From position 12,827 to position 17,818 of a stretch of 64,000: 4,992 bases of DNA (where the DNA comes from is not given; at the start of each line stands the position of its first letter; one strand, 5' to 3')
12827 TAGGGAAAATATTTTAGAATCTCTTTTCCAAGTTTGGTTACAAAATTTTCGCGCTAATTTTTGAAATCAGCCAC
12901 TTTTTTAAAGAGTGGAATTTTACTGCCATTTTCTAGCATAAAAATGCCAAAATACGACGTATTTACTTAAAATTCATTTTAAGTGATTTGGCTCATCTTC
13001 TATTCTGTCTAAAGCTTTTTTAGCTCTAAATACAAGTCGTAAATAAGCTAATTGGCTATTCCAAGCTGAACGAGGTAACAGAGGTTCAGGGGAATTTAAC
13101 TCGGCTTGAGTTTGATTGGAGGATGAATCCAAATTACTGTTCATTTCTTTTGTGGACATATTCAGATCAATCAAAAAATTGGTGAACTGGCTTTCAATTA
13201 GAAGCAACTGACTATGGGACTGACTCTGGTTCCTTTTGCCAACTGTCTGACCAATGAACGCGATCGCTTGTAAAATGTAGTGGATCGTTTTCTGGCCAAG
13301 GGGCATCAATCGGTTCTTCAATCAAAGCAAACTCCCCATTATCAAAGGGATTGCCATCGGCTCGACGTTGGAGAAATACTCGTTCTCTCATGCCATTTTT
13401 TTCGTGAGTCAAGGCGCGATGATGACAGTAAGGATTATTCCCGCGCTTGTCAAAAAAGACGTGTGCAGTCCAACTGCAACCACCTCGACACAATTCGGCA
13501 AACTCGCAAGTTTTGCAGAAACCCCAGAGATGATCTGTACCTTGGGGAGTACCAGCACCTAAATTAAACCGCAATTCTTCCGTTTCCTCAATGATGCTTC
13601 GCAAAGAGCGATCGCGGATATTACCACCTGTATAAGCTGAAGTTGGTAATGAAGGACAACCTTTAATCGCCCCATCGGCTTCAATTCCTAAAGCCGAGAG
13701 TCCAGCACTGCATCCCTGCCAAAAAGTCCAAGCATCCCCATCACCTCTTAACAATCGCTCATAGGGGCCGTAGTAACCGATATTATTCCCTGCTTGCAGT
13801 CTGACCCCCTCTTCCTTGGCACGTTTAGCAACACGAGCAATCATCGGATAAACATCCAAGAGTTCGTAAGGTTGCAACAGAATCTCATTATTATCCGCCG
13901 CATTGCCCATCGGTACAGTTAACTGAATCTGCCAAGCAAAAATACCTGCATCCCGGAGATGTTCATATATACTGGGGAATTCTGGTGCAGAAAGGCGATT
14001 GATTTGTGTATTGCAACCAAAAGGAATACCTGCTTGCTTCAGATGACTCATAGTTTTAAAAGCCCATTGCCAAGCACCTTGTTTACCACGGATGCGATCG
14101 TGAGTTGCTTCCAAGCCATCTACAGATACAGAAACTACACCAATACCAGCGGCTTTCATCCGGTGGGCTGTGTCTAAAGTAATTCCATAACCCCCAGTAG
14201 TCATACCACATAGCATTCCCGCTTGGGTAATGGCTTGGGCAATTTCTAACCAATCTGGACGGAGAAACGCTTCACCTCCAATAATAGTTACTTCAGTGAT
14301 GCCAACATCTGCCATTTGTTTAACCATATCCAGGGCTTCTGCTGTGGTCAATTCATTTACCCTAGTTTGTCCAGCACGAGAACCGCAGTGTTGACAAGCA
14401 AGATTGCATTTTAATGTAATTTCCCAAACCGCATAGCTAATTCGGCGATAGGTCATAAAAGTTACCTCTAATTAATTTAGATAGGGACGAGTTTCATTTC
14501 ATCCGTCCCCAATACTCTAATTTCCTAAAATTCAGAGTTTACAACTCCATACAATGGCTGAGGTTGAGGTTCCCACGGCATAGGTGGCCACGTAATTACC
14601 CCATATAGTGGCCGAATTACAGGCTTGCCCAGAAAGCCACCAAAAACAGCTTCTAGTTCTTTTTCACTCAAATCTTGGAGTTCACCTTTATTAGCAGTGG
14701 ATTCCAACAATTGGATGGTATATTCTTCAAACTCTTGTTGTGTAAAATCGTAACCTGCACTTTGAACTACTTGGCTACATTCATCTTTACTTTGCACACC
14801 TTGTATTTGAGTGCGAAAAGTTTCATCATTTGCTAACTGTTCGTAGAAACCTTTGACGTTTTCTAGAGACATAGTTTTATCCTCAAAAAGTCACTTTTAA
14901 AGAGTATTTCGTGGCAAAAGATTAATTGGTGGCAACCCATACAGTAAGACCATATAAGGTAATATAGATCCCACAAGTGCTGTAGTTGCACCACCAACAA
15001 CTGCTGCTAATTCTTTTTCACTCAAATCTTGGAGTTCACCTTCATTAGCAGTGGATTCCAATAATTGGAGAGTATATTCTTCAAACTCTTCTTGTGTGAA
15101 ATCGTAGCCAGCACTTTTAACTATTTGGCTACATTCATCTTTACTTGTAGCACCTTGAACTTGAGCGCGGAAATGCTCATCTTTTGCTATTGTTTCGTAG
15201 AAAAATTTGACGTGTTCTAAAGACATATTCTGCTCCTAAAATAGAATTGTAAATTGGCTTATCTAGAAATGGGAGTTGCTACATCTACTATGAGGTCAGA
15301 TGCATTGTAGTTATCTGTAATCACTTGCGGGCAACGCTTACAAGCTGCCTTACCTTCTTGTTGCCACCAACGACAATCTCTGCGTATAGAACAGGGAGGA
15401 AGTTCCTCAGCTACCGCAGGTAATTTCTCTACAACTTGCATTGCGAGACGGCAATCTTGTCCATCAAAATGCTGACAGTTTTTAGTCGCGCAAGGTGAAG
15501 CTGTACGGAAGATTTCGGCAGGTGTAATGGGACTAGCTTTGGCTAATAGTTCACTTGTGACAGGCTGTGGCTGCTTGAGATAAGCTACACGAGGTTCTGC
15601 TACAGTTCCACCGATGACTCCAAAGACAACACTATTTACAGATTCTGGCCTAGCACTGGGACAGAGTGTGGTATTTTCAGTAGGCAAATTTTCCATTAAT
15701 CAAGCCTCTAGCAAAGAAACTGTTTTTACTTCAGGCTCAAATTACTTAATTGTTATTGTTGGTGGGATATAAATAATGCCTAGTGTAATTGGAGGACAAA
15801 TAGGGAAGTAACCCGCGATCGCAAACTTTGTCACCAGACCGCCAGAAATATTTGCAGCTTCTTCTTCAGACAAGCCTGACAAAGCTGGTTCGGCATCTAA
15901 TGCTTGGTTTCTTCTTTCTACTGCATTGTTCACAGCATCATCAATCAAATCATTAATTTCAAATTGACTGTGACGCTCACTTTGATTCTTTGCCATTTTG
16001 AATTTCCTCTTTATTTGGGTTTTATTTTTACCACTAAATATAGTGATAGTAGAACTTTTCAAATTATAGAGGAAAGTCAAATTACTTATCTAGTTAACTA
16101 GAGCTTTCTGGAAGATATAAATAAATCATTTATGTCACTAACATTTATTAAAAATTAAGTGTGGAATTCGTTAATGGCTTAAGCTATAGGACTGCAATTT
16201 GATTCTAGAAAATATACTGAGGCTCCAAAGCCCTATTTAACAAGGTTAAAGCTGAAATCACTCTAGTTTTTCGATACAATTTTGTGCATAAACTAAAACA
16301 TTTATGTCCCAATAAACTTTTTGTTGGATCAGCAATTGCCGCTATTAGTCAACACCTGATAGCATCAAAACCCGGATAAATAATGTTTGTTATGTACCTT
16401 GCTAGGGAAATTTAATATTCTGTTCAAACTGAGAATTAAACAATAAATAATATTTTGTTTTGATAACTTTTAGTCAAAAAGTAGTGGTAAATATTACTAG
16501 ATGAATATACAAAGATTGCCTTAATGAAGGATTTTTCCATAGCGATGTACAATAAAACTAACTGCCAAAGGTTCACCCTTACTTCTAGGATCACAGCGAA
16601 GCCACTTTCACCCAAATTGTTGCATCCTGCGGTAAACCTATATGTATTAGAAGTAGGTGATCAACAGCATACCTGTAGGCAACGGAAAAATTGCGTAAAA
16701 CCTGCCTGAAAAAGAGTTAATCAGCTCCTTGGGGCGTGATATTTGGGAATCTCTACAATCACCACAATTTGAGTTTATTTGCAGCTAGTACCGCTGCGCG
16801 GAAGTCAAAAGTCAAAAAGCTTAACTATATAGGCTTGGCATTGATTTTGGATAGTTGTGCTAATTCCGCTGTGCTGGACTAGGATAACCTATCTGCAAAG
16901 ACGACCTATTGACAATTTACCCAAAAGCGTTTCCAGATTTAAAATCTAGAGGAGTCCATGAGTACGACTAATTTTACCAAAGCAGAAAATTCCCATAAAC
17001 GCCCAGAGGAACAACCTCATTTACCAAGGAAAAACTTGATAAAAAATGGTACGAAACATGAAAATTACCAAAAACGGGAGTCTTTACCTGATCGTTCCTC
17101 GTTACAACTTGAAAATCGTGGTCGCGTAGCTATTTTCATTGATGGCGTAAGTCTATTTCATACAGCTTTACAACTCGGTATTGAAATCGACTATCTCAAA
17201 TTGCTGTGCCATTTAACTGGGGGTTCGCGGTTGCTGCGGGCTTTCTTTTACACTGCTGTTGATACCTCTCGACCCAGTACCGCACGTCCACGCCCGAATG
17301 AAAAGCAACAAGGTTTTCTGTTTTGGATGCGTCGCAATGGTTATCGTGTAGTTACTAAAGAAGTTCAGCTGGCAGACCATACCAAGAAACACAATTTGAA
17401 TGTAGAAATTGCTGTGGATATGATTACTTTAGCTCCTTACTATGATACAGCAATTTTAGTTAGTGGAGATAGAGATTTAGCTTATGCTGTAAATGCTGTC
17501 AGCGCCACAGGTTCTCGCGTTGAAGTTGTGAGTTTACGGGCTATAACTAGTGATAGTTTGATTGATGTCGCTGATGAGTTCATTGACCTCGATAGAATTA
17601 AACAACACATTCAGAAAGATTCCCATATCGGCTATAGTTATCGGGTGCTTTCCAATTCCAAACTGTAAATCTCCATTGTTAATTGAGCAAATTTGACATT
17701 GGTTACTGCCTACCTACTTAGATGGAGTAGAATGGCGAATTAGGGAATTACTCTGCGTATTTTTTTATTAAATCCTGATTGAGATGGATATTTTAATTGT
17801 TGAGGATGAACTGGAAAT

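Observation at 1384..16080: Composite RiPP supercluster: one cNMP-domain C39 exporter, five GG-cleavable precursors from three leader families, two unrelated maturation modules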

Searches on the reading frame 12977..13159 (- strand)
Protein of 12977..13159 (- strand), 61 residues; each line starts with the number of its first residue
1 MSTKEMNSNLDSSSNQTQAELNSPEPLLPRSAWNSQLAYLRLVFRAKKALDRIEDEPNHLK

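Call 87: find_homologous_proteins(query=window:12977-13159:-, max_evalue=0.01)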
Query seq(61 aa) (61 aa): 112 proteins with E <= 0.01 among 112 candidates.
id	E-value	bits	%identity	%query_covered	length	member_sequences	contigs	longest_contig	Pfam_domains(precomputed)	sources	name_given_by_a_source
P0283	2.4e-31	123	100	100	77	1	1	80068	-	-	-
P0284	1.4e-25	105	95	92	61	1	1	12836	-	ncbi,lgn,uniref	ncbi:hypothetical protein [Nodularia chucula]|uniref:hypothetical protein n=1 Tax=Nodularia chucula 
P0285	1.9e-25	105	95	92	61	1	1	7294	-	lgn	-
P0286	6.7e-21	90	85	90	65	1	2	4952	-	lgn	-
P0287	1.8e-18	83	80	89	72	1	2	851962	-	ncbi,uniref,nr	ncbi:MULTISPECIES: hypothetical protein [unclassified Nodularia (in: cyanobacteria)]|uniref:hypothet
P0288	2.0e-14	70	66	92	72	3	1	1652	-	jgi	jgi:hypothetical protein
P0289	3.4e-14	69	63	97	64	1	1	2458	-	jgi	jgi:hypothetical protein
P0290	1.1e-13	68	69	84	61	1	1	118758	-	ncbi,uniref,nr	ncbi:hypothetical protein [Iningainema tapete]|uniref:Uncharacterized protein n=1 Tax=Iningainema ta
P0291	1.8e-13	67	64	87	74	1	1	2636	-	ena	-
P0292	5.5e-13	66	67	90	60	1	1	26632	-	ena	-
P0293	6.9e-13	65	67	85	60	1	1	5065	-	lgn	-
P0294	7.6e-13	65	64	90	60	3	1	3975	-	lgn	-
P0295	1.1e-12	65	67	90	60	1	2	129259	-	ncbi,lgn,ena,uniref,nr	ncbi:MAG: hypothetical protein HWQ38_24775 [Nostoc sp. NMS7]|uniref:hypothetical protein n=1 Tax=Nos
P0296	1.3e-12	65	70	87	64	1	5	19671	-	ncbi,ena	-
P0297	1.3e-12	64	67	84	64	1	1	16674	-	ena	-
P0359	2.0e-9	55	66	67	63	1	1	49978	-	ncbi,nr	ncbi:MAG: hypothetical protein N4J56_008049 [Chroococcidiopsis sp. SAG 2025]|nr:hypothetical protein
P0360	2.4e-9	54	58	79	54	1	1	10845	-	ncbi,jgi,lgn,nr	ncbi:MAG: hypothetical protein MUD14_19710 [Hydrococcus sp. Prado102]|jgi:hypothetical protein|nr:hy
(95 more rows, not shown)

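Call 88: find_encoding_contigs(protein=P0360, flank=8000, max_places=1)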
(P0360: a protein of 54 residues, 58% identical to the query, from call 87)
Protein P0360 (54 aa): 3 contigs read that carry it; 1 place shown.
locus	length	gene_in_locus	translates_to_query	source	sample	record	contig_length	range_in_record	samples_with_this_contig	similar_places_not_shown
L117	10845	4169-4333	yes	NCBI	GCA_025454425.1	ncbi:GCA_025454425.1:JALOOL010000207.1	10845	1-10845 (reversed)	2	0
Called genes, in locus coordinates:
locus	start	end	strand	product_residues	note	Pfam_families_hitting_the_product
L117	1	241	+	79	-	?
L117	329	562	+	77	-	-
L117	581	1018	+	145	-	-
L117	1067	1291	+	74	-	-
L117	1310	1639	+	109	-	PF07862:Nif11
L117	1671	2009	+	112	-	PF07862:Nif11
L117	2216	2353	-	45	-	-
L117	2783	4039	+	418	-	PF04055:Radical_SAM, PF13353:Fer4_12 (weak)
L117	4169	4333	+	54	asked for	-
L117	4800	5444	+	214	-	-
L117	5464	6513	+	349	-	PF08852:DUF1822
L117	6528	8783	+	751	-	PF12770:CHAT, PF05226:CHASE2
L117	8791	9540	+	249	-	PF06051:DUF928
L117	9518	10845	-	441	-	PF12770:CHAT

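Call 89: find_encoding_contigs(protein=P0359, flank=8000, max_places=1)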
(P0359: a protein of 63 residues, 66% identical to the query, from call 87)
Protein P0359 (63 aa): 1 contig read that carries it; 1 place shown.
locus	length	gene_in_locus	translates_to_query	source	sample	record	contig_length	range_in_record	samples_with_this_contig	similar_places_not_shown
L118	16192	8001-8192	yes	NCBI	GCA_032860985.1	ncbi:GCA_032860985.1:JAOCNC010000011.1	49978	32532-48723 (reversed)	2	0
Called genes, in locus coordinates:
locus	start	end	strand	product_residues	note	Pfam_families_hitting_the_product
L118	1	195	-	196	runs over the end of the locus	PF13384:HTH_23 (weak), PF13518:HTH_28 (weak), PF13565:HTH_32, PF13592:HTH_33 (weak)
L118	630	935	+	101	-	-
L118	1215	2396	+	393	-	PF01636:APH, PF06293:Kdo (faint), PF01633:Choline_kinase (weak)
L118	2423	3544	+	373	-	PF17914:HopA1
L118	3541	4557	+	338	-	PF00248:Aldo_ket_red (weak)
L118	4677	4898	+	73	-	-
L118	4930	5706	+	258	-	PF13145:Rotamase_2, PF13616:Rotamase_3 (weak), PF00639:Rotamase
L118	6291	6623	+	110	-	PF07862:Nif11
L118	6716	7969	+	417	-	PF04055:Radical_SAM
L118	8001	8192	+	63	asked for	-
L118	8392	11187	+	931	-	PF05860:TPS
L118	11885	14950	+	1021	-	PF05860:TPS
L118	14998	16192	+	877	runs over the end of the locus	PF00515:TPR_1 (faint), PF07719:TPR_2 (faint), PF13176:TPR_7 (faint), PF17874:TPR_MalT (weak), PF13424:TPR_12, PF12770:CHAT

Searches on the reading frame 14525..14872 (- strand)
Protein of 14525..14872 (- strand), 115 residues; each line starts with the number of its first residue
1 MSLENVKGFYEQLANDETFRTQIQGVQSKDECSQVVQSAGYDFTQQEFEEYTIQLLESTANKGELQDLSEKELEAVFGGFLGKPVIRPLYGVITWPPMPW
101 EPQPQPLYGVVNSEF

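Call 5: search_protein_families(library=ncbifam, proteins=[window:14525-14872:-], max_evalue=1)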
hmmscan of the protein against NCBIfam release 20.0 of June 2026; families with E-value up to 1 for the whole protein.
window:14525-14872:- (115 aa): 2 families
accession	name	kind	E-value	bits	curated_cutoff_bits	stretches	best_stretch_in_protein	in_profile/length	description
TIGR03798.1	leader_Nif11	subfamily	2e-14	53.6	32.3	1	1-79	1-68/68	Nif11-like leader peptide family RiPP precursor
TIGR01990.1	bPGM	equivalog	0.11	12.4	189.4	1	14-53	33-72/187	beta-phosphoglucomutase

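Call 6: search_protein_families(library=pfam, proteins=[window:14525-14872:-], max_evalue=1)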
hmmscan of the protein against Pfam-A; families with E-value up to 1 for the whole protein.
window:14525-14872:- (115 aa): 3 families
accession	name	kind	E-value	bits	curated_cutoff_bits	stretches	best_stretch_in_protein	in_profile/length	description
PF07862.16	Nif11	-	2.4e-15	57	23.8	1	1-48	1-48/48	Nif11 domain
PF08546.17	ApbA_C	-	0.027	15.3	22.7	1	14-62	31-77/125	Ketopantoate reductase PanE/ApbA C terminal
PF04604.19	L_biotic_typeA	-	0.054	13.8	21.7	1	65-86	12-31/50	Type-A lantibiotic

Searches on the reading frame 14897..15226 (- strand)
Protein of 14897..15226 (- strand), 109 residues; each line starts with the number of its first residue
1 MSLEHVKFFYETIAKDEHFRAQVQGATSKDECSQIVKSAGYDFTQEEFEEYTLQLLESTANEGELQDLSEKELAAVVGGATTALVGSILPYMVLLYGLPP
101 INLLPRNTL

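Call 5: search_protein_families(library=ncbifam, proteins=[window:14897-15226:-], max_evalue=1)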
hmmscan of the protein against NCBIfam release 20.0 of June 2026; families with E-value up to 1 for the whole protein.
window:14897-15226:- (109 aa): 5 families
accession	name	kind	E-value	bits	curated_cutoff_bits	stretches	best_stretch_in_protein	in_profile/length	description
TIGR03798.1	leader_Nif11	subfamily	5.6e-14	52.2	32.3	1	1-79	1-68/68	Nif11-like leader peptide family RiPP precursor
TIGR01847.1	bacteriocin_sig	domain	0.029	15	15.7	1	68-79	4-15/15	bacteriocin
NF038399.1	NH_RiPP_Os17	domain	0.11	12.7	40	0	33-49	25-41/63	Os1348 family NHLP clan protein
NF046113.1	BLP_Lacticasei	subfamily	0.16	12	40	1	68-83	12-26/46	bacteriocin-like peptide, LSEI_2386 family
TIGR01990.1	bPGM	equivalog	0.17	11.8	189.4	1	12-53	31-72/187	beta-phosphoglucomutase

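Call 6: search_protein_families(library=pfam, proteins=[window:14897-15226:-], max_evalue=1)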
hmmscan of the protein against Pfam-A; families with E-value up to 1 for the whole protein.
window:14897-15226:- (109 aa): 3 families
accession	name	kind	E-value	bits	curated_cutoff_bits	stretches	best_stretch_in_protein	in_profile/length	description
PF07862.16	Nif11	-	1.3e-14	54.6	23.8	1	1-48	1-48/48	Nif11 domain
PF25325.1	EF-hand_EFHB_C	-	0.016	15.4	27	1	27-50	23-46/75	EFHB C-terminal EF-hand domain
PF08546.17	ApbA_C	-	0.044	14.6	22.7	1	14-62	31-77/125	Ketopantoate reductase PanE/ApbA C terminal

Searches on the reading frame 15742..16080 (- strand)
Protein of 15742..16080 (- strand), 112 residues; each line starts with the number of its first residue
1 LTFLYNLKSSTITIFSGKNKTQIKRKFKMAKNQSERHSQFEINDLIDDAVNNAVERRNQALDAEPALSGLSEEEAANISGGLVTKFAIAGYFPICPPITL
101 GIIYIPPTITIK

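Call 5: search_protein_families(library=ncbifam, proteins=[window:15742-16080:-], max_evalue=1)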
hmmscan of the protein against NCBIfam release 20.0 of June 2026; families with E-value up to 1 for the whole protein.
window:15742-16080:- (112 aa): 1 family
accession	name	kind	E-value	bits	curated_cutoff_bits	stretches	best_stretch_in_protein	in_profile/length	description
NF053875.1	DS32_1_antiphage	equivalog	0.067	12.4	250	1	15-59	71-115/322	phosphoribosyltransferase-like anti-phage protein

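Call 6: search_protein_families(library=pfam, proteins=[window:15742-16080:-], max_evalue=1)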
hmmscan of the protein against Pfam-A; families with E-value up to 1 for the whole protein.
window:15742-16080:- (112 aa): 1 family
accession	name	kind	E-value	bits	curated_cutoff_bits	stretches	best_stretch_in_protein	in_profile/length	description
PF09499.16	RE_ApaLI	-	0.14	12.3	25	1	11-51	72-112/189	ApaLI-like restriction endonuclease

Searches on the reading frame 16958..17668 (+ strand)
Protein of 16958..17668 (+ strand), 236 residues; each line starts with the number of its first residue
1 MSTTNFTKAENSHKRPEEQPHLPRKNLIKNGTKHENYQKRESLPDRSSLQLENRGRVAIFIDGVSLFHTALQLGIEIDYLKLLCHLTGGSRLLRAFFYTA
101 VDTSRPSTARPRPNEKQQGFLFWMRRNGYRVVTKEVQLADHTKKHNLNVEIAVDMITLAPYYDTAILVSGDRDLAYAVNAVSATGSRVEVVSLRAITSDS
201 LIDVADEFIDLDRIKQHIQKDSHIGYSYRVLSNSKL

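Call 5: search_protein_families(library=ncbifam, proteins=[window:16958-17668:+], max_evalue=1)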
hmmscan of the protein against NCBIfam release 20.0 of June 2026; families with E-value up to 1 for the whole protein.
window:16958-17668:+ (236 aa): 0 families

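Call 6: search_protein_families(library=pfam, proteins=[window:16958-17668:+], max_evalue=1)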
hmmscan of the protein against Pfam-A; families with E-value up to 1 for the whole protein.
window:16958-17668:+ (236 aa): 3 families
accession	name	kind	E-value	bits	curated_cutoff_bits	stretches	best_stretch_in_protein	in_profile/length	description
PF01936.24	NYN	-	3.7e-30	105.8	24.2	1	56-212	1-145/145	NYN domain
PF13377.12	Peripla_BP_3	-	0.081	13.4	26.5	1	106-188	19-101/167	Periplasmic binding protein-like domain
PF20087.4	DUF6479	-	0.3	12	25.4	0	8-45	46-81/120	Family of unknown function (DUF6479)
